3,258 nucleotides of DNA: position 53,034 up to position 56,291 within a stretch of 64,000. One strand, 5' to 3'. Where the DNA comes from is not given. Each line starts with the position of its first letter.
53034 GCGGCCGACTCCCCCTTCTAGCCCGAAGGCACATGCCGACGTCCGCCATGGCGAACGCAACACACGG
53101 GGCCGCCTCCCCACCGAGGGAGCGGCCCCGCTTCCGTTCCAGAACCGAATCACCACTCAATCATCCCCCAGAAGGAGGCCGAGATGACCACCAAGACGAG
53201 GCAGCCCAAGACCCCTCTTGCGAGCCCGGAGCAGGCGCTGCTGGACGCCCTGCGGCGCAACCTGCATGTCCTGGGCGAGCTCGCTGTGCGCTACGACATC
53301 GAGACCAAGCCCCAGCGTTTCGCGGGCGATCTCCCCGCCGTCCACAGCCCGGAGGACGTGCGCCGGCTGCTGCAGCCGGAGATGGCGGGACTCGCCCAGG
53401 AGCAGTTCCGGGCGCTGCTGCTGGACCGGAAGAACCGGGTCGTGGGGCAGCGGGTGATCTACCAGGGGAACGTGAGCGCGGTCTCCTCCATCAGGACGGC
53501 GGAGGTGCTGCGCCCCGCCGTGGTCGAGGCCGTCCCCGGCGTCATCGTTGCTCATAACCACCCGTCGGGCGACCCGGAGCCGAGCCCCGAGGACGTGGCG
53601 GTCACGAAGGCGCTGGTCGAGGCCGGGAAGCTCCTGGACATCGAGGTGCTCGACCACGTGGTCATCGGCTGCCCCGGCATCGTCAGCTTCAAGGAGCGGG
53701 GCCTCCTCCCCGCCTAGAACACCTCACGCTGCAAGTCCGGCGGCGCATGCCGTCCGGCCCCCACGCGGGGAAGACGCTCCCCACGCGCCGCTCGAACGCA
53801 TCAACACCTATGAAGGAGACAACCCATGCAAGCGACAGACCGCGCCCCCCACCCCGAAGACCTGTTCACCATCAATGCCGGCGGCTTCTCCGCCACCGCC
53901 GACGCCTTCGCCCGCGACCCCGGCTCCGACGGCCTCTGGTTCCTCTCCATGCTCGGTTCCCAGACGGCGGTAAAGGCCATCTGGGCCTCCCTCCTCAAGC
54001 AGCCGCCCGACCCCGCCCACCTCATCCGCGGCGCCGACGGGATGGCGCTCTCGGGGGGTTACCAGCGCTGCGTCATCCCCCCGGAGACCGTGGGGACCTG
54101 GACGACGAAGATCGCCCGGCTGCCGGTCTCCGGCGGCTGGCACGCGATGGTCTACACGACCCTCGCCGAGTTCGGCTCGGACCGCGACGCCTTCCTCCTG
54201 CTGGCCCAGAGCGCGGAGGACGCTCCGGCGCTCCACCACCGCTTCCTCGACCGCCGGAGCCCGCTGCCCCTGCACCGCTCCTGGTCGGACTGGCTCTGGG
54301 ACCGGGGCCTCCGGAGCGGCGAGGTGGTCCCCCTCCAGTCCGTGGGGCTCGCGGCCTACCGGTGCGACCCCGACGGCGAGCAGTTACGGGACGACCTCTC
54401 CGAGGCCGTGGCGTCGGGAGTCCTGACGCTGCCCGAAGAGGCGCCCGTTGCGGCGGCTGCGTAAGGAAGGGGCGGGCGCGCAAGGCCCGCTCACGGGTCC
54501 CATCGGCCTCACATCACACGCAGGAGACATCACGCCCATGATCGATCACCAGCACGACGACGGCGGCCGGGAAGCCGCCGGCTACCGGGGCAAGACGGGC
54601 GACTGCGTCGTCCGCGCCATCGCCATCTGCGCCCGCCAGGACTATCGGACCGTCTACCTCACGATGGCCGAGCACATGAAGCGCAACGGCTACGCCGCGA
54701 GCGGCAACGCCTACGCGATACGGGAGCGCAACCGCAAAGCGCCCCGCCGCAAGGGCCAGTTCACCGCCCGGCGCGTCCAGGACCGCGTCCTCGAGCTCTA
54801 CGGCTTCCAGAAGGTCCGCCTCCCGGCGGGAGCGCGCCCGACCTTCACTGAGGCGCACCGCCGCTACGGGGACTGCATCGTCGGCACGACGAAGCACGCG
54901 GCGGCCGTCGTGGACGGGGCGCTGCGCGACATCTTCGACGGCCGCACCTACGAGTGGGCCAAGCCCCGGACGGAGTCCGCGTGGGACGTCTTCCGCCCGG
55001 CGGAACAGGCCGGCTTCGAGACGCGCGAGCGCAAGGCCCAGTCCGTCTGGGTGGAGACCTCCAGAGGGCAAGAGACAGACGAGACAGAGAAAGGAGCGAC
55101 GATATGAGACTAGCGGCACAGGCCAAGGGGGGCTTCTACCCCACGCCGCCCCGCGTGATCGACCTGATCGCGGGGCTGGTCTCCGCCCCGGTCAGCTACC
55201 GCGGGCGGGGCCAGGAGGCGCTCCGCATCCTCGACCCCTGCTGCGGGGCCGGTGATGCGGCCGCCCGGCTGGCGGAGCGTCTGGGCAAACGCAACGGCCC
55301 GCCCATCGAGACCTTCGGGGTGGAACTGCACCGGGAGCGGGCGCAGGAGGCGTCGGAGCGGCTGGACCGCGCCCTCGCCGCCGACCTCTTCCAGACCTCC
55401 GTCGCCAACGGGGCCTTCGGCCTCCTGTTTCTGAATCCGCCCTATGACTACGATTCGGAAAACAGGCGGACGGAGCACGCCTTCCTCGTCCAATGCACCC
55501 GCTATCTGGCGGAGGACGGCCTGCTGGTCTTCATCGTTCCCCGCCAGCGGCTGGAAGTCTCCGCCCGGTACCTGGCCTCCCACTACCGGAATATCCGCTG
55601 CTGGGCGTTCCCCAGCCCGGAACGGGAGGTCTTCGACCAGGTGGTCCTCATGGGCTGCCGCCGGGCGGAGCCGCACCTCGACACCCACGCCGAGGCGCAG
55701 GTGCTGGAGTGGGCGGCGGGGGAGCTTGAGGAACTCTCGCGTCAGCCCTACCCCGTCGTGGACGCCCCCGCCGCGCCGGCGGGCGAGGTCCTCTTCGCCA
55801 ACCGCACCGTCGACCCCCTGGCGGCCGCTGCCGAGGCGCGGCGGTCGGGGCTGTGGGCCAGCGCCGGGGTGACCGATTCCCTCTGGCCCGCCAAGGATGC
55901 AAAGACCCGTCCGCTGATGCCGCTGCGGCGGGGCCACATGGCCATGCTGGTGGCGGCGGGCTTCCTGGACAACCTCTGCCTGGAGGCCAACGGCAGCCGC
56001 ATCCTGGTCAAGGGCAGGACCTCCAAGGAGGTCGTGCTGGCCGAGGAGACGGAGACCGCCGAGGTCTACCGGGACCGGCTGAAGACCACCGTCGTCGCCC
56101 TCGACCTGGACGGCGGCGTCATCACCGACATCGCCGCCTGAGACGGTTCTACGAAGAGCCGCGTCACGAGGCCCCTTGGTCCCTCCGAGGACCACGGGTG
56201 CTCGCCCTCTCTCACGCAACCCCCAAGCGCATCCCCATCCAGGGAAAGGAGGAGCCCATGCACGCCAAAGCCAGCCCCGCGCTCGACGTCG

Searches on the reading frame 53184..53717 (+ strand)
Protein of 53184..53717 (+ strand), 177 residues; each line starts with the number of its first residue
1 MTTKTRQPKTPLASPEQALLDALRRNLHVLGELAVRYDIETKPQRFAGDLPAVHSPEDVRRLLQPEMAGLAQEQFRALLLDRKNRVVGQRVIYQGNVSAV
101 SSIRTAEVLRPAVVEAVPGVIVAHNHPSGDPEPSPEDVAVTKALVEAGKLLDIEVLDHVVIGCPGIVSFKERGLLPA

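Call 5: search_protein_families(library=pfam, proteins=[window:53184-53717:+], max_evalue=0.01)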
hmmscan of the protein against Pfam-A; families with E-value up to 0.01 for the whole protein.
window:53184-53717:+ (177 aa): 2 families
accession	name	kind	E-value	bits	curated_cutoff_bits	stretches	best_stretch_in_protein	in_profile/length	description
PF04002.20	RadC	-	1e-36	126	22.1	1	54-174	2-121/121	RadC-like JAB domain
PF14464.11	Prok-JAB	-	0.0018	18.6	25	1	67-145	13-94/114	Prokaryotic homologs of the JAB domain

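Call 64: find_encoding_contigs(protein=window:53184-53717:+, flank=5000, max_places=6)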
Protein window:53184-53717:+ (177 aa): no gene with exactly this product is on record in the collection.

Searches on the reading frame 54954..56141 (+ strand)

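Call 12: search_protein_families(library=pfam, proteins=[window:54954-56141:+], max_evalue=0.001)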
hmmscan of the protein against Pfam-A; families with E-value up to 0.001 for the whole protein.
window:54954-56141:+ (395 aa): 3 families
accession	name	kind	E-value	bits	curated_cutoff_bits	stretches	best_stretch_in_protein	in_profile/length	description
PF19587.5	DUF6094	-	9.7e-24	84.2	22.8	1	52-239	128-308/344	Uncharacterised methyltransferase family (DUF6094)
PF05175.20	MTS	-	1.3e-05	25.4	23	1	91-213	34-156/170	Methyltransferase small domain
PF13649.12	Methyltransf_25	-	0.00093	20.3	27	0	92-189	1-97/97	Methyltransferase domain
